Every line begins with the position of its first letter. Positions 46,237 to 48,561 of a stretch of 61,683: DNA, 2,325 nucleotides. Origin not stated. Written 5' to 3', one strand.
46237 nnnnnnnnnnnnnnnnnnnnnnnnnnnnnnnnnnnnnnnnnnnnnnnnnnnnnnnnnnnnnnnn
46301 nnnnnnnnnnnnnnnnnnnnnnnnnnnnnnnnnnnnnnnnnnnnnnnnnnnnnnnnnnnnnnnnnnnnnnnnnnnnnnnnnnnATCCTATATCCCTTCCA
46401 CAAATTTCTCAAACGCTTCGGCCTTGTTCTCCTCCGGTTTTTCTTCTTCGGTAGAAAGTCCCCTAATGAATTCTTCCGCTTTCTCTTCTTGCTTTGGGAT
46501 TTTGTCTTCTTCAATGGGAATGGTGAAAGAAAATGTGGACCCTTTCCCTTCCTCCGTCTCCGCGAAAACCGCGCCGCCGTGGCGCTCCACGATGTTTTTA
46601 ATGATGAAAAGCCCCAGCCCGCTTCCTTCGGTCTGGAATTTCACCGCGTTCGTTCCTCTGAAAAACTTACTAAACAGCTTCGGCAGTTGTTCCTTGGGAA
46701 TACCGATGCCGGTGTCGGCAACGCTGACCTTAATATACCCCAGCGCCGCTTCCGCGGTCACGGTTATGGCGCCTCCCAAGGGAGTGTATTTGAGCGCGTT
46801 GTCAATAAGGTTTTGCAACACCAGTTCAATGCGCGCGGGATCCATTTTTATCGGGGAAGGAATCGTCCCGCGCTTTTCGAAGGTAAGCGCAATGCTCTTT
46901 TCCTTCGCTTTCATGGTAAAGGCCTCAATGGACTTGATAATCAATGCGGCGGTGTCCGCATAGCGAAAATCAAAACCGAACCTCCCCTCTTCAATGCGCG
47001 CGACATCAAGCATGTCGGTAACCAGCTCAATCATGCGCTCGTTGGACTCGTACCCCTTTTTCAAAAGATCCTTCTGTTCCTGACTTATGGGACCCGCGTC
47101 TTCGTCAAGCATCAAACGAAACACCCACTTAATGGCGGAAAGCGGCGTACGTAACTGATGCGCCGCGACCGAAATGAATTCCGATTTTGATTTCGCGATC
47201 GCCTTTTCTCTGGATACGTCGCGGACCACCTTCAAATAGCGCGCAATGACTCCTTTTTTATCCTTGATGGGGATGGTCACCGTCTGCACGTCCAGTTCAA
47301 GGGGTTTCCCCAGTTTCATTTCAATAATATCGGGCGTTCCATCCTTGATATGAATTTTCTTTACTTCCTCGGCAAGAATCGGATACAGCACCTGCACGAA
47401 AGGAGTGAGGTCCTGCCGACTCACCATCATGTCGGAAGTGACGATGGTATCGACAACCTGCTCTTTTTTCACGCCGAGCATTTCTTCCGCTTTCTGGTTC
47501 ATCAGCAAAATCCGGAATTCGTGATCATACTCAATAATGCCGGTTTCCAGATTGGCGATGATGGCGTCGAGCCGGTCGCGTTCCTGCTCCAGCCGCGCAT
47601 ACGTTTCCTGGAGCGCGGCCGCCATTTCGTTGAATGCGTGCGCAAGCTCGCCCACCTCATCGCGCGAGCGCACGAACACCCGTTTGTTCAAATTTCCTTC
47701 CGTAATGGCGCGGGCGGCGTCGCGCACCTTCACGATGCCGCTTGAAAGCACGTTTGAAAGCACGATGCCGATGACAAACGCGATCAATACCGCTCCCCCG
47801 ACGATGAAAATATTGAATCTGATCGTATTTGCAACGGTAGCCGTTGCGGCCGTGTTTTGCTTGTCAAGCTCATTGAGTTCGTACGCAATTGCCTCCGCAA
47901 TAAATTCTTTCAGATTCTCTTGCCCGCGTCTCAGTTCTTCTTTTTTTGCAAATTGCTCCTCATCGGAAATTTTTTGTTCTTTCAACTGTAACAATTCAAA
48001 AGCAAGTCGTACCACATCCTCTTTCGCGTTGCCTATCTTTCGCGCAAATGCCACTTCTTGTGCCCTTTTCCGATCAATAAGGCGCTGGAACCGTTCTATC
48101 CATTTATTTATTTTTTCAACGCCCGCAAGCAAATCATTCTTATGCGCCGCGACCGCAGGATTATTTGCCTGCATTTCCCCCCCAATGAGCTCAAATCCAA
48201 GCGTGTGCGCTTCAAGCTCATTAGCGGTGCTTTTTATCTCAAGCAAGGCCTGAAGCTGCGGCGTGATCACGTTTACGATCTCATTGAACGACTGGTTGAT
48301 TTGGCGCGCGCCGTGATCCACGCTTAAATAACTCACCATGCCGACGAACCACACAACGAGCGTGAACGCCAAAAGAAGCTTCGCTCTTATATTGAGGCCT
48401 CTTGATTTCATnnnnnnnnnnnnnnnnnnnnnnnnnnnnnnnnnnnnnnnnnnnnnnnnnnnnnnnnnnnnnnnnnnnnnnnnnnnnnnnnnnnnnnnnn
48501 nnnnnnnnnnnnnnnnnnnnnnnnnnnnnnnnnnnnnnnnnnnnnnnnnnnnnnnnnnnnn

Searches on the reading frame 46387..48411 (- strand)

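Call 38: search_protein_families(library=pfam, proteins=[window:46387-48411:-], max_evalue=0.001)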
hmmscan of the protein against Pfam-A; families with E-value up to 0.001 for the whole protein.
window:46387-48411:- (674 aa): 8 families
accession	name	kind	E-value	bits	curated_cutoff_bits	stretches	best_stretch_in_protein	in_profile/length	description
PF02518.31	HATPase_c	-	8.7e-31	107.1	26.4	1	524-634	2-110/111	Histidine kinase-, DNA gyrase B-, and HSP90-like ATPase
PF00512.31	HisKA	-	6e-16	58.7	26.9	1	408-476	1-66/66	His Kinase A (phospho-acceptor) domain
PF00672.30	HAMP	-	7e-14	52.3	25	1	218-269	2-53/53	HAMP domain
PF13426.13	PAS_9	-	2e-05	25.2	27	1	290-400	2-102/103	PAS domain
PF13188.13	PAS_8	-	2.9e-05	24.2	21.8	1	280-323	2-38/65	PAS domain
PF00989.32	PAS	-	3.4e-05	24.3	22.6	1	280-321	2-43/113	PAS fold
PF12729.13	4HB_MCP_1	-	3.6e-05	23.8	27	1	6-115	2-105/181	Four helix bundle sensory module for signal transduction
PF13581.12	HATPase_c_2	-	0.00027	21.4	27.4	1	528-611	32-112/127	Histidine kinase-like ATPase domain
